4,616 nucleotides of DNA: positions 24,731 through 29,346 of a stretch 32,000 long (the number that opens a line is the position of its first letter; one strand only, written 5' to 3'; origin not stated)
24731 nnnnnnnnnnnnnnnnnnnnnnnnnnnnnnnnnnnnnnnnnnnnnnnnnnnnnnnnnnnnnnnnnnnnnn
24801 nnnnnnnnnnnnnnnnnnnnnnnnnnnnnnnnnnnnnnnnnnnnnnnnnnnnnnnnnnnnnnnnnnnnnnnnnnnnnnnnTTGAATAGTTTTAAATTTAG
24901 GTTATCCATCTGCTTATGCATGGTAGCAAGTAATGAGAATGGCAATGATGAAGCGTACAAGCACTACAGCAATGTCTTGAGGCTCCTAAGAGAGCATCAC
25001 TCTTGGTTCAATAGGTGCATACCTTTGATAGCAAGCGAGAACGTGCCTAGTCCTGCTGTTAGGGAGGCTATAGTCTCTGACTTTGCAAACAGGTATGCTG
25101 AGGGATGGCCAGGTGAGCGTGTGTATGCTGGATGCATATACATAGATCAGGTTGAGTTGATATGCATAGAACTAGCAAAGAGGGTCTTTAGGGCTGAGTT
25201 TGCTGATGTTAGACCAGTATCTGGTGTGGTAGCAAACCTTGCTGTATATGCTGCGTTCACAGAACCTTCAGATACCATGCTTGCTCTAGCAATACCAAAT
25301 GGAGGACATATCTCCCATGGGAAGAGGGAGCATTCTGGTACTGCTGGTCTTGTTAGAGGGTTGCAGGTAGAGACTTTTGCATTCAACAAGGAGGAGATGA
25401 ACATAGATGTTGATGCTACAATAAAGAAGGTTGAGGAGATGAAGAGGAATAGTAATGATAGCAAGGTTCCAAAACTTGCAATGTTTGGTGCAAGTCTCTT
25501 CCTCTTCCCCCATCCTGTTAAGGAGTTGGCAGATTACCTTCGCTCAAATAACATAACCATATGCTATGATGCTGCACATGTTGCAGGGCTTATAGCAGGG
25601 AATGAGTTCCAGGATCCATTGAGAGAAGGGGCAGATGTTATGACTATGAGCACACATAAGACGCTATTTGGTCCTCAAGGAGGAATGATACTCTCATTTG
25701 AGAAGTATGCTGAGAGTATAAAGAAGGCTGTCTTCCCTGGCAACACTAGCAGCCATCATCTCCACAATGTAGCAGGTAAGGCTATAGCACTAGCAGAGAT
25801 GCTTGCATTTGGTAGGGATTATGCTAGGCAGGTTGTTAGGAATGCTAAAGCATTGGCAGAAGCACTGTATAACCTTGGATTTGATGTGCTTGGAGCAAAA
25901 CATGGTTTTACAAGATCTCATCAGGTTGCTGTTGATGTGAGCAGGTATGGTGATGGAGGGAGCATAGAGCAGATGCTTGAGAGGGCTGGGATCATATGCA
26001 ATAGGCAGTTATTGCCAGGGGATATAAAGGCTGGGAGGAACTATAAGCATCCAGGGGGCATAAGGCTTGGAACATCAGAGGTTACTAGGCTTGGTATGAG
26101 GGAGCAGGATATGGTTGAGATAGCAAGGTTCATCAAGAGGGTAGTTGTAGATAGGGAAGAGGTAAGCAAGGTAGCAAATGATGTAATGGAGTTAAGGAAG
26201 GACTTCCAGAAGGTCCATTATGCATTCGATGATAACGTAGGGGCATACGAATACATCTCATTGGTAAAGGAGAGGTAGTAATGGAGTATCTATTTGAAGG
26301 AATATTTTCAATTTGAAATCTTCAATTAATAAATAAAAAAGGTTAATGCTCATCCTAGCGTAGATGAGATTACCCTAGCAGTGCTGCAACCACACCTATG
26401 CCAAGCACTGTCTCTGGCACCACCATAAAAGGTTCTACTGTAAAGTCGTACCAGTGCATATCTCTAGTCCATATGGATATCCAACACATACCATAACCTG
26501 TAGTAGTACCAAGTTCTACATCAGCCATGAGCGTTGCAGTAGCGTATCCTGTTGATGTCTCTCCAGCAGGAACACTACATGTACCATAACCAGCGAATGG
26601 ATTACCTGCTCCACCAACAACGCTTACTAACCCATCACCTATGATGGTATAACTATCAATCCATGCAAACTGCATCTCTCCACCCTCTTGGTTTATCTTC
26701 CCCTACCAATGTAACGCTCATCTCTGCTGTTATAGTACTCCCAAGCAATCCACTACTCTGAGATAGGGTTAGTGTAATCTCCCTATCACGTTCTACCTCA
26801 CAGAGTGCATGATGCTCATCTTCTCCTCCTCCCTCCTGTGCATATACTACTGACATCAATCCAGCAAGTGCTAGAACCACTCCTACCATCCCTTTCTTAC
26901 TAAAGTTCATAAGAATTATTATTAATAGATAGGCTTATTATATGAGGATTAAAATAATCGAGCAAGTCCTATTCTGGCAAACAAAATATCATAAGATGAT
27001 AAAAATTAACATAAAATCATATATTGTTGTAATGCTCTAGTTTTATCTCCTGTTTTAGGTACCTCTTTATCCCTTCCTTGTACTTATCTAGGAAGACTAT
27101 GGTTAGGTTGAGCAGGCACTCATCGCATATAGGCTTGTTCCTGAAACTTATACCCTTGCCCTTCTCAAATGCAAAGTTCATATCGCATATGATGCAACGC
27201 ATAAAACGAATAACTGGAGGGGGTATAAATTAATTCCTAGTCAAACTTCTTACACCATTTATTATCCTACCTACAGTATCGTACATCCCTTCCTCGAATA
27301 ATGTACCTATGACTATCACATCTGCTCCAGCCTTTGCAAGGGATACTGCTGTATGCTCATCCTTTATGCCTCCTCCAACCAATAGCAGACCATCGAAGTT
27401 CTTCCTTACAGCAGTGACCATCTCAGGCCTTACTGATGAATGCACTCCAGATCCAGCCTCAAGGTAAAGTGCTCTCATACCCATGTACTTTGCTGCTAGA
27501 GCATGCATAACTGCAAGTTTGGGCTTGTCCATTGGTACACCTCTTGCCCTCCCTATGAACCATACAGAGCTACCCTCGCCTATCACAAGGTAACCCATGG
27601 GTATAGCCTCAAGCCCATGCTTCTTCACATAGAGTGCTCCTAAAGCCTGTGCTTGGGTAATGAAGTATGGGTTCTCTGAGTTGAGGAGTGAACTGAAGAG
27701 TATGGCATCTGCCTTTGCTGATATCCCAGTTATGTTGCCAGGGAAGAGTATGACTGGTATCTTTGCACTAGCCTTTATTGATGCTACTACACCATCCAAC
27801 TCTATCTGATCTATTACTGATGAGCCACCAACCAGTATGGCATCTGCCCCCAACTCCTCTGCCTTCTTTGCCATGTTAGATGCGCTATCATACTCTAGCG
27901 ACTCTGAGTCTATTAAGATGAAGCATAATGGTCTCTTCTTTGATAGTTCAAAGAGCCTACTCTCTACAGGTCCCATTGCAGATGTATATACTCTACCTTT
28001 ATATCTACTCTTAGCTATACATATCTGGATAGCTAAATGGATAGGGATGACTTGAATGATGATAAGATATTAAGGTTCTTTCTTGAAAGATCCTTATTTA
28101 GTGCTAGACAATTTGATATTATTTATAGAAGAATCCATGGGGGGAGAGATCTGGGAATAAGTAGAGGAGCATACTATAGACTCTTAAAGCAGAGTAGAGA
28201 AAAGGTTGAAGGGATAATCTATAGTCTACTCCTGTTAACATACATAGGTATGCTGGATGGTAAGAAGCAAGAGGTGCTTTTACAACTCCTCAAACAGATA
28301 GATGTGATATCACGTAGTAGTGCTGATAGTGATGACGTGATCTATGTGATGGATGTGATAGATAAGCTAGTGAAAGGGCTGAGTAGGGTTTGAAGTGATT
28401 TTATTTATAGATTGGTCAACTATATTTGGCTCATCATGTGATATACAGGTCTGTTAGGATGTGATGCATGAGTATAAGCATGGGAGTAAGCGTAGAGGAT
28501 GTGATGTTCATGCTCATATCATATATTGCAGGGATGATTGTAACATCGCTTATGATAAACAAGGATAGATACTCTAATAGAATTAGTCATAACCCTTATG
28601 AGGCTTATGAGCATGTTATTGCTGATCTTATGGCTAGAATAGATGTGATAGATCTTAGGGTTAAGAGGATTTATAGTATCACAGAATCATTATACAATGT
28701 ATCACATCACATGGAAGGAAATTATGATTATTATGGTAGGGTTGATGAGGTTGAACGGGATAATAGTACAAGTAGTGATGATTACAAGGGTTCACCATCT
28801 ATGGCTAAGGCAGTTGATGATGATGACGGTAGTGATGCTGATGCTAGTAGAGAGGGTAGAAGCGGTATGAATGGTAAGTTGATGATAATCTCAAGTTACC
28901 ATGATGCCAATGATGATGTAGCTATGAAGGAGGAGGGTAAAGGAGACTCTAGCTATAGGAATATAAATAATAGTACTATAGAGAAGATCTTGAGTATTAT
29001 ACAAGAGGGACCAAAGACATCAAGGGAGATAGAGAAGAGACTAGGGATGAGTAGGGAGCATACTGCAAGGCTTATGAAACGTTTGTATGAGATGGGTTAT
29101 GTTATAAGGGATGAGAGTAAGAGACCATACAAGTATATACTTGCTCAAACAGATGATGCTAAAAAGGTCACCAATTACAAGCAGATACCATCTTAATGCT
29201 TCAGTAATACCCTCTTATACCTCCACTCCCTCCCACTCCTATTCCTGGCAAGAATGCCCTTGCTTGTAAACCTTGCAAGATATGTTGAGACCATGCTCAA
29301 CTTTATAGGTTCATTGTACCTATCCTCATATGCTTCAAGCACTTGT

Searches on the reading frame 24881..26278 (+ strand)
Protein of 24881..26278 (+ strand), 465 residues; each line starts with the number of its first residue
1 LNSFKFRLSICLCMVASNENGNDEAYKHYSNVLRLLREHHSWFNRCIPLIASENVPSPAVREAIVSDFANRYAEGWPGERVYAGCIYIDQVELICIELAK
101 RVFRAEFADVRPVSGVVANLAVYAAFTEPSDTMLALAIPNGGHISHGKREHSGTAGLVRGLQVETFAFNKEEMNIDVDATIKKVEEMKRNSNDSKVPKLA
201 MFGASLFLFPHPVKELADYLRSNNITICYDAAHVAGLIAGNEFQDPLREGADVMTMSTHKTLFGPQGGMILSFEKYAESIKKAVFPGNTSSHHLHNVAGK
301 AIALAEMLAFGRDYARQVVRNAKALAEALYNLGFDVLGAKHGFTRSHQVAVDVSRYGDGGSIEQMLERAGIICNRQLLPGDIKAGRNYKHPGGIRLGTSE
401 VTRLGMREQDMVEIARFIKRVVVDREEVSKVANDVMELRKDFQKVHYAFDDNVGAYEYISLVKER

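Call 44: search_protein_families(library=pfam, proteins=[window:24881-26278:+], max_evalue=0.001)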
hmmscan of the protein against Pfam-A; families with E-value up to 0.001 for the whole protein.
window:24881-26278:+ (465 aa): 4 families
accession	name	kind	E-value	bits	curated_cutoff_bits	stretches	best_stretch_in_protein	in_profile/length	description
PF00464.25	SHMT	-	1.2e-76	258.4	27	1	32-418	8-399/399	Serine hydroxymethyltransferase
PF00155.27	Aminotran_1_2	-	7e-06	25.9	19.7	1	213-344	168-305/361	Aminotransferase class I and II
PF01212.27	Beta_elim_lyase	-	1.5e-05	24.9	27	1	113-415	54-262/288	Beta-eliminating lyase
PF00266.25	Aminotran_5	-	0.0004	19.9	21.5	1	211-288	156-229/371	Aminotransferase class-V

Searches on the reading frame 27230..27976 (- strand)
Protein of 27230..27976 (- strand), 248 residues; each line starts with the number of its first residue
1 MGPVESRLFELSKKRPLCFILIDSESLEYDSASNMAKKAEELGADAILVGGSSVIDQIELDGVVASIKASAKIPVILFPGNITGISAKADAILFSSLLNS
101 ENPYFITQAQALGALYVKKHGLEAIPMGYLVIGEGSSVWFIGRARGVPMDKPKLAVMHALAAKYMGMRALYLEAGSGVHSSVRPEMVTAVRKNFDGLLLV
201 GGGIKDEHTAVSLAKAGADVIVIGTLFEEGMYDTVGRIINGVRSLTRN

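Call 44: search_protein_families(library=pfam, proteins=[window:27230-27976:-], max_evalue=0.001)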
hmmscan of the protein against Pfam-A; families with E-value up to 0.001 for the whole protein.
window:27230-27976:- (248 aa): 4 families
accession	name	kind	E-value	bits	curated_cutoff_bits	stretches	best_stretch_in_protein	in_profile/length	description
PF01884.23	PcrB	-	3.6e-50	171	23.9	1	31-234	18-218/226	PcrB family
PF00977.27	His_biosynth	-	6.8e-05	22.9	23.6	1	180-226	58-104/228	Histidine biosynthesis protein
PF00478.31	IMPDH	-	9.8e-05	21.9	25.6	1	169-224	119-173/345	IMP dehydrogenase / GMP reductase domain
PF02581.23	TMP-TENI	-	0.00018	21.4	27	0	176-228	74-126/180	Thiamine monophosphate synthase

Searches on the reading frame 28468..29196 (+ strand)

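Call 44: search_protein_families(library=pfam, proteins=[window:28468-29196:+], max_evalue=0.001)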
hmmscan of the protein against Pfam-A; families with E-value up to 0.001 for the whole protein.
window:28468-29196:+ (242 aa): 7 families
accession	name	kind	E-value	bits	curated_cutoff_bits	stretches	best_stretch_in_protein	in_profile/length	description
PF13463.12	HTH_27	-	5.1e-06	27.1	22.2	1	174-219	8-58/68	Winged helix DNA-binding domain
PF01978.25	TrmB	-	5.8e-06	26.5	25.6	1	176-224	16-63/68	Sugar-specific transcriptional regulator TrmB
PF12802.13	MarR_2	-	7.3e-06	26.5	27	1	174-217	10-55/61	MarR family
PF13412.12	HTH_24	-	5.2e-05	23.2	21.9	1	169-212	3-47/48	Winged helix-turn-helix DNA-binding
PF01047.28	MarR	-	0.00013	22.2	24.6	1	176-217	11-52/59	MarR family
PF01022.26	HTH_5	-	0.00035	20.8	22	1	173-212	6-45/47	Bacterial regulatory protein, arsR family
PF25213.1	HVO_A0261_N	-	0.00046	20.5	35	1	173-217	15-59/86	HVO_A0261 N-terminal domain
